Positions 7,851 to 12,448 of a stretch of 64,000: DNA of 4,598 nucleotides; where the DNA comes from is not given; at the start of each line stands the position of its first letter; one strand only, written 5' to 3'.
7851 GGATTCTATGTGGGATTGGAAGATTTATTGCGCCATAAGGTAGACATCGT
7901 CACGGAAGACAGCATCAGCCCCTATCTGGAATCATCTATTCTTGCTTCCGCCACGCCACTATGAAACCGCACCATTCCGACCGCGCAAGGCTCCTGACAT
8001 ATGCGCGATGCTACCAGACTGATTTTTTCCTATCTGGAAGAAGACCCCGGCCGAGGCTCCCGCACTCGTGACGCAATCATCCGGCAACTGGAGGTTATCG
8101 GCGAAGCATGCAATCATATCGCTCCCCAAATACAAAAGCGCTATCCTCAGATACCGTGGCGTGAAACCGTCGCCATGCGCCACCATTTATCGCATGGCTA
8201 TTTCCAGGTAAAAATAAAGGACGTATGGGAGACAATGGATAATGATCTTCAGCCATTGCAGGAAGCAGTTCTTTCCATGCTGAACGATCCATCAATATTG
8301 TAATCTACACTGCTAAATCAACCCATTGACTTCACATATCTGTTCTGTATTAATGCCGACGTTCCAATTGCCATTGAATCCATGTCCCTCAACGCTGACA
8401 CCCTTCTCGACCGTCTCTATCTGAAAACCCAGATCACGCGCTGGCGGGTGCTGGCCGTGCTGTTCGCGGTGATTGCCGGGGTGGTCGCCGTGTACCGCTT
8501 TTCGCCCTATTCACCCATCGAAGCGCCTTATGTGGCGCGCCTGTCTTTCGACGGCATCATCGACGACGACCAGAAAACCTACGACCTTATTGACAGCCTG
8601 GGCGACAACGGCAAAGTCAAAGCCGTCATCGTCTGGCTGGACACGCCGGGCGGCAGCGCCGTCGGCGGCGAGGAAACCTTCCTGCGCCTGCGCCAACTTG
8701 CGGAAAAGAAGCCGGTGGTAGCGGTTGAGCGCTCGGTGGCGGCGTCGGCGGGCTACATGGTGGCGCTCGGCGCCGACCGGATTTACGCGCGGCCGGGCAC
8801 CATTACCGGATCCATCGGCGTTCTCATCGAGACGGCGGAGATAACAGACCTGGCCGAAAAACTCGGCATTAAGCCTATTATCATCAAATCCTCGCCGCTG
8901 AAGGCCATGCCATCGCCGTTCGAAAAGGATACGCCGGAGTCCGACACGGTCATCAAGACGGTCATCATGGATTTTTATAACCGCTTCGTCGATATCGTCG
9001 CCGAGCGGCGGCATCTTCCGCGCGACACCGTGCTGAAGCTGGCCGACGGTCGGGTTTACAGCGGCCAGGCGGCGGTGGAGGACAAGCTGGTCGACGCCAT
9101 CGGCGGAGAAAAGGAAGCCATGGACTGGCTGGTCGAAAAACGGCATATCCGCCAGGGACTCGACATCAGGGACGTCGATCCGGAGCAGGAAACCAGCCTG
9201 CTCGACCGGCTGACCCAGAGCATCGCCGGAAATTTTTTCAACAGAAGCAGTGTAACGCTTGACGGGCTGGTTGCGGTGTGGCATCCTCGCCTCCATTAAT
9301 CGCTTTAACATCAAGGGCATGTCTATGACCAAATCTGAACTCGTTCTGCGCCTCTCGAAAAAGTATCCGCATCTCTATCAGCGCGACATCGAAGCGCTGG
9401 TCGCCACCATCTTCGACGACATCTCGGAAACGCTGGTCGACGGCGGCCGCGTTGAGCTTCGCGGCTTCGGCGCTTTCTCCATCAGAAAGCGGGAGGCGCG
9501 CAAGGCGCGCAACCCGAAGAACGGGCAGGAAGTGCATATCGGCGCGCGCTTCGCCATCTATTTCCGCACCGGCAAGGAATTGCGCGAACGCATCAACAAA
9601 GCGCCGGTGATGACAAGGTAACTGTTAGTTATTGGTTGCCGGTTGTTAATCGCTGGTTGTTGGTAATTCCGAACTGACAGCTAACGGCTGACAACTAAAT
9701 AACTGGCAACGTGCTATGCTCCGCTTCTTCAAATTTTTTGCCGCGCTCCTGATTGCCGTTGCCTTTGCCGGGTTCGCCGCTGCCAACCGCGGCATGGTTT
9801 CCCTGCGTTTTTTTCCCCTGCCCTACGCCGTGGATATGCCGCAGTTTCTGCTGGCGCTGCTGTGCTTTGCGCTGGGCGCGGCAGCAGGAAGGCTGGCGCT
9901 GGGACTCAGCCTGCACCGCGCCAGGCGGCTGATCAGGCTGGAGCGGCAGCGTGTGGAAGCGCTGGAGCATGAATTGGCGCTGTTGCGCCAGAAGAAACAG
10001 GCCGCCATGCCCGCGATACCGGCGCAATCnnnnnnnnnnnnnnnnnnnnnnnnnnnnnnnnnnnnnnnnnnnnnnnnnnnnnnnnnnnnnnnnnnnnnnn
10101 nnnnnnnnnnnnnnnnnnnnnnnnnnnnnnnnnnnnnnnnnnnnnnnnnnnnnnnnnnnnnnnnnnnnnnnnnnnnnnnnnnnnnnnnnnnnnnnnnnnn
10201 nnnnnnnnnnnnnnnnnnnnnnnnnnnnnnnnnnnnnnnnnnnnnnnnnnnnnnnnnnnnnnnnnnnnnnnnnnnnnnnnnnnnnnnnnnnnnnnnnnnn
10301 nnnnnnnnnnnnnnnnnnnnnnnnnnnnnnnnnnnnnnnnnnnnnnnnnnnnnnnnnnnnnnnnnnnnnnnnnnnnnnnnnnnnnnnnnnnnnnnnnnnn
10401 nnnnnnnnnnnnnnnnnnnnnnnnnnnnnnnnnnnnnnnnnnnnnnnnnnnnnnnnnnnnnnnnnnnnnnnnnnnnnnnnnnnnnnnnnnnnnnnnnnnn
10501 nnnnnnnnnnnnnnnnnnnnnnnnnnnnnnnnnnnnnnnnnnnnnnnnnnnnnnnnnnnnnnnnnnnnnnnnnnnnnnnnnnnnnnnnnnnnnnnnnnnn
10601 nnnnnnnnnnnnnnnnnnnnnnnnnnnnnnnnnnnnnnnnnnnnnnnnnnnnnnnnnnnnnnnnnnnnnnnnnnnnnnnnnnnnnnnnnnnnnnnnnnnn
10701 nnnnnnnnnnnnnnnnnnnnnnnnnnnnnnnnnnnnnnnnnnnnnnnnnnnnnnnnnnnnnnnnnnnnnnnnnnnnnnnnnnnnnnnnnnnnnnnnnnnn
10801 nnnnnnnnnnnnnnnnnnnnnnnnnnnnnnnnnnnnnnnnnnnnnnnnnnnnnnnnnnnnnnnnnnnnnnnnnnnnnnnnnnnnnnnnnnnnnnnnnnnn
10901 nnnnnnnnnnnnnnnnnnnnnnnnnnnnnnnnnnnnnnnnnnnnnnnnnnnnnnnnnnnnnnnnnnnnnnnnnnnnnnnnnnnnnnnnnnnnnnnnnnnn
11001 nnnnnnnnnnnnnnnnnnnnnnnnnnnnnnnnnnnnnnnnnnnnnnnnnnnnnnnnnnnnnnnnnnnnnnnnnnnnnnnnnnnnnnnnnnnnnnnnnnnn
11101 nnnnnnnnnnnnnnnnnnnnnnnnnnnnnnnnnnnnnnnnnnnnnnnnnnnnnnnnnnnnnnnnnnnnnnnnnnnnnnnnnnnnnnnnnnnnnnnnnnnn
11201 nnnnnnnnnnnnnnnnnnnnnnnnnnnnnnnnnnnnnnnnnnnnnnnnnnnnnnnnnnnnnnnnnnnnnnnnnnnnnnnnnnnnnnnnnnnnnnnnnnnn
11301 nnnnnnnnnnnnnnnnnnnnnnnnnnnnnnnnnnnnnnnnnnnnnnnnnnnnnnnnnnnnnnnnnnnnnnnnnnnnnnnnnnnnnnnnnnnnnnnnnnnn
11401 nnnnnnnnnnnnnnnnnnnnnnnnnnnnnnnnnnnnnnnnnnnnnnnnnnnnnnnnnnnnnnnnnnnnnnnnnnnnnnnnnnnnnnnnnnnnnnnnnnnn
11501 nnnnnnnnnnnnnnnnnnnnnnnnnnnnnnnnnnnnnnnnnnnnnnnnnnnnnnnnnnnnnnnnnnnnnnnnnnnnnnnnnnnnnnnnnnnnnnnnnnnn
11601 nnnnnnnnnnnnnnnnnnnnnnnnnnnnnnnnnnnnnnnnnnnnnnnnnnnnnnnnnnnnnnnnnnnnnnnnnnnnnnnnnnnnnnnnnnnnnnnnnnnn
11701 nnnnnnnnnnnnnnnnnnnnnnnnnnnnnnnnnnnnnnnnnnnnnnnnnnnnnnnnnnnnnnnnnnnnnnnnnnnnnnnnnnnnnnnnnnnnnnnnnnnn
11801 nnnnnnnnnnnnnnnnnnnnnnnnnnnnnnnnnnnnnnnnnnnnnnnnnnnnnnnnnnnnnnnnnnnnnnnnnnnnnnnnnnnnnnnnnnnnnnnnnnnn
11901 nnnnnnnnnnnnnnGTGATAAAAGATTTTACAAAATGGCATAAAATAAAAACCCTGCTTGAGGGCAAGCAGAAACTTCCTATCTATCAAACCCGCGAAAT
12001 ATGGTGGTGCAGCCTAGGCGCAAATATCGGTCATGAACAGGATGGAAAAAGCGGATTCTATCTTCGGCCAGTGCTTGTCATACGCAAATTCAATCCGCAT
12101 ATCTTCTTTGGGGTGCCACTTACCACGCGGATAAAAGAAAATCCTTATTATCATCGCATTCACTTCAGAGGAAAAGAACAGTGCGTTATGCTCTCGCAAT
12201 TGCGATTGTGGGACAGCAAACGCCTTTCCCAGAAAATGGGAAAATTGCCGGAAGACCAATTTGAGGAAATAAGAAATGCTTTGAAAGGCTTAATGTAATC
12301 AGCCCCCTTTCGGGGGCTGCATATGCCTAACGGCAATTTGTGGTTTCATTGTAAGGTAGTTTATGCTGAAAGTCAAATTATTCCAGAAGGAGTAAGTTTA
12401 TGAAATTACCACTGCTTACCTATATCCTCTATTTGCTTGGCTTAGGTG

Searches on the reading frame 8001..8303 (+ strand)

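Call 71: search_protein_families(library=pfam, proteins=[window:8001-8303:+], max_evalue=0.01)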
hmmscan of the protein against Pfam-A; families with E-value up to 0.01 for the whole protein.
window:8001-8303:+ (100 aa): 1 family
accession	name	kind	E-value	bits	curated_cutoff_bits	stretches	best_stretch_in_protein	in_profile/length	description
PF01934.22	HepT-like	-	2.9e-20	72.6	23.5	1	2-90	2-117/120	Ribonuclease HepT-like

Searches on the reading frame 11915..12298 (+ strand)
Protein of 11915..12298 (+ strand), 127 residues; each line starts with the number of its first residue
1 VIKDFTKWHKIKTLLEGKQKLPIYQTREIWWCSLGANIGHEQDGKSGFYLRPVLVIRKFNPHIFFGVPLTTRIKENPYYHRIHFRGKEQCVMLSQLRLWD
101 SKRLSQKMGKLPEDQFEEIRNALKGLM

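Call 71: search_protein_families(library=pfam, proteins=[window:11915-12298:+], max_evalue=0.01)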
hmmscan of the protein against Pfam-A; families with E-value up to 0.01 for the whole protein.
window:11915-12298:+ (127 aa): 1 family
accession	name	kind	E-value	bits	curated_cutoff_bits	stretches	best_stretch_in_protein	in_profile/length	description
PF02452.23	PemK_toxin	-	3e-15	56.8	23.1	1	27-124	3-106/109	PemK-like, MazF-like toxin of type II toxin-antitoxin system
